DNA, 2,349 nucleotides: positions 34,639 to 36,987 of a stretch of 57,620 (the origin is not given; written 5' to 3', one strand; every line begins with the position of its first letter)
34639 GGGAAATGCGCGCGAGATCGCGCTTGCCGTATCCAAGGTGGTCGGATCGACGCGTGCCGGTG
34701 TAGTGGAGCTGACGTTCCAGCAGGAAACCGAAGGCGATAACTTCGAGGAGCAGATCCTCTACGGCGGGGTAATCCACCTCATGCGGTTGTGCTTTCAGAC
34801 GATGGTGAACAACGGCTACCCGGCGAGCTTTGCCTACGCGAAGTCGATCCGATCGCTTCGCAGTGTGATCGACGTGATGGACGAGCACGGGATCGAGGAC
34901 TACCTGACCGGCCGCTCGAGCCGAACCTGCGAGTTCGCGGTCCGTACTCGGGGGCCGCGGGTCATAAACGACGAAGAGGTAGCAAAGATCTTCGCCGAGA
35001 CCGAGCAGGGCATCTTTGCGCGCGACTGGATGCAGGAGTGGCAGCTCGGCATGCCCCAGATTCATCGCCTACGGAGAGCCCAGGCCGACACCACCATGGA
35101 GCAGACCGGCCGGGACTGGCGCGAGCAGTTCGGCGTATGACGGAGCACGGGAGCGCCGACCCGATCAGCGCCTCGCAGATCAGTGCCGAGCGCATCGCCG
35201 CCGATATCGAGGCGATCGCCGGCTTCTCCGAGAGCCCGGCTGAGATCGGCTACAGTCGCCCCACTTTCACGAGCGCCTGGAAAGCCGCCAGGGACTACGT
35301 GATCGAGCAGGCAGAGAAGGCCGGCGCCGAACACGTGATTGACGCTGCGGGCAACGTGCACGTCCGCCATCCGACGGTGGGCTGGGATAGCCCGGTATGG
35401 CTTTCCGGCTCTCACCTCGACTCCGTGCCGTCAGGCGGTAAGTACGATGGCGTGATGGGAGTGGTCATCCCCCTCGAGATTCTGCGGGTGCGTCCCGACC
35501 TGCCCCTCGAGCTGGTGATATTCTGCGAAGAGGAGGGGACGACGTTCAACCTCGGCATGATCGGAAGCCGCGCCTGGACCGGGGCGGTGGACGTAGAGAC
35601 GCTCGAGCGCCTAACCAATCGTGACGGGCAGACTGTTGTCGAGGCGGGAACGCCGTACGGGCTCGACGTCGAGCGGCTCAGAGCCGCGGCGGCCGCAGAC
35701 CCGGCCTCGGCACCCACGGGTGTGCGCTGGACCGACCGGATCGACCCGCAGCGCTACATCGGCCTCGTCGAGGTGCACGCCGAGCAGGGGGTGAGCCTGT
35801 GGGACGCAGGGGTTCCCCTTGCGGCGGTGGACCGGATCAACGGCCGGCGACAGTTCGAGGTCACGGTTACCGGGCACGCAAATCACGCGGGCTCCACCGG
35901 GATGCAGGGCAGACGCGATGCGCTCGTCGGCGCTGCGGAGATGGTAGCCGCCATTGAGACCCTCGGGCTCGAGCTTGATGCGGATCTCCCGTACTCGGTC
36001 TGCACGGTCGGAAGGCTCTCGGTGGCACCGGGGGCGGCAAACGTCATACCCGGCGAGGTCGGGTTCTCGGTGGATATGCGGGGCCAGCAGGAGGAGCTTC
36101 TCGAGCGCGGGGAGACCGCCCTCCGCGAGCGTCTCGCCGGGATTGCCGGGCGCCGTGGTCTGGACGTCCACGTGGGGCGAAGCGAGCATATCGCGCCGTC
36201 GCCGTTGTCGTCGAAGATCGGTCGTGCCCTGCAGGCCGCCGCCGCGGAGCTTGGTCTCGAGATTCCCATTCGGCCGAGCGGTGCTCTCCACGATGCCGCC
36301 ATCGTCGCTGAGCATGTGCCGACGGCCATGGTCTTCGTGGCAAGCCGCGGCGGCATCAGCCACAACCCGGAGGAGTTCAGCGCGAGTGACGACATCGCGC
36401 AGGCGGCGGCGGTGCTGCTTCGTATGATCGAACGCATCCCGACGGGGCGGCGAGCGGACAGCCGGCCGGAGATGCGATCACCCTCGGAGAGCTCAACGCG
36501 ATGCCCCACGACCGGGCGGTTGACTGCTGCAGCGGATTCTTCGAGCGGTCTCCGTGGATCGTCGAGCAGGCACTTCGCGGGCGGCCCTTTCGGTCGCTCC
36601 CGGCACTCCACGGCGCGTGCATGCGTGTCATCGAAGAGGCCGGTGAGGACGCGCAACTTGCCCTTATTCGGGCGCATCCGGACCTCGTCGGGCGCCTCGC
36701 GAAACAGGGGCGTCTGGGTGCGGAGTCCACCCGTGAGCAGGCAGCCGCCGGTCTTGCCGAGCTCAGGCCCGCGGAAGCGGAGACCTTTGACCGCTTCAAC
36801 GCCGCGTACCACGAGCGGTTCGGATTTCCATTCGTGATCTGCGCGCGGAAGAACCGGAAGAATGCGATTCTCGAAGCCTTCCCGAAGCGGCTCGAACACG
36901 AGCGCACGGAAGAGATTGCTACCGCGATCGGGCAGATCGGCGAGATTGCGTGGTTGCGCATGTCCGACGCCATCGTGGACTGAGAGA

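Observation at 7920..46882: Composite purine/urate catabolic supercluster that combines the O2-dependent uricase route with the ygeW-ygeY-ssnA-ygfK-xdhD gene set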

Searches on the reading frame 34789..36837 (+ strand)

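Call 6: search_protein_families(library=ncbifam, proteins=[window:34789-36837:+], max_evalue=0.00001)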
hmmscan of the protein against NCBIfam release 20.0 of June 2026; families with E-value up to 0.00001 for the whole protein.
window:34789-36837:+ (682 aa): 20 families
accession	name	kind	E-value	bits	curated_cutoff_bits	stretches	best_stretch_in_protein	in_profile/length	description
NF006771.0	PRK09290.1-5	subfamily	5.3e-103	344.7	399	1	130-550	3-409/413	allantoate amidohydrolase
NF006775.0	PRK09290.2-5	equivalog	1.6e-91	307.1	479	1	131-551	10-414/419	allantoate amidohydrolase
NF058540.1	Ncarbamyl_ErtE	equivalog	1.7e-90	303.6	520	1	129-549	6-413/418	N-carbamyl-l-glutamate amidohydrolase ErtE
TIGR01879.1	hydantase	subfamily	1.9e-89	300.4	204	1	134-547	1-398/401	hydantoinase/carbamoylase family amidase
NF009529.0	PRK12893.1-2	equivalog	2.9e-83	280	508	1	128-549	4-406/411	Zn-dependent hydrolase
NF009527.0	PRK12891.1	subfamily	1e-81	275.2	461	1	128-548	5-418/426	Zn-dependent hydrolase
NF006769.0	PRK09290.1-3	subfamily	1.2e-77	261.3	452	1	127-547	6-408/417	allantoate amidohydrolase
NF006770.0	PRK09290.1-4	equivalog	1.5e-69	234.7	372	1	140-549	9-399/403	allantoate amidohydrolase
NF006773.0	PRK09290.2-2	equivalog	9.4e-69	232.3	584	1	128-549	10-415/419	allantoate amidohydrolase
NF006768.0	PRK09290.1-1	equivalog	9.7e-69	232.2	532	1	135-547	8-404/411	allantoate deiminase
NF009531.0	PRK12893.1-5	equivalog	3.5e-67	226.7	486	1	129-551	5-412/421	Zn-dependent hydrolase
NF010373.0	PRK13799.1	equivalog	2.1e-63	214.7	1087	1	138-549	185-585/591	unknown domain/N-carbamoyl-L-amino acid hydrolase fusion protein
NF006772.0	PRK09290.2-1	subfamily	2.9e-63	214.2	424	1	127-552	8-417/430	allantoate amidohydrolase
TIGR03176.1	AllC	equivalog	2e-57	194.8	597.75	1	139-547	8-399/406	allantoate deiminase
NF006774.0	PRK09290.2-4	equivalog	1e-55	189.3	897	1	128-547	10-412/427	allantoate amidohydrolase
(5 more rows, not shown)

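Call 19: search_protein_families(library=pfam, proteins=[window:34789-36837:+], max_evalue=0.001)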
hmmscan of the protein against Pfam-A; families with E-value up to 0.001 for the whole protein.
window:34789-36837:+ (682 aa): 2 families
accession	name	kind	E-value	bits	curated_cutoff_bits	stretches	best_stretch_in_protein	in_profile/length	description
PF01546.33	Peptidase_M20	-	2.7e-15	57.3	24.6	1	207-548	3-205/206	Peptidase family M20/M25/M40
PF07687.19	M20_dimer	-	2.2e-08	34.4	21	1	352-450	5-100/107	Peptidase dimerisation domain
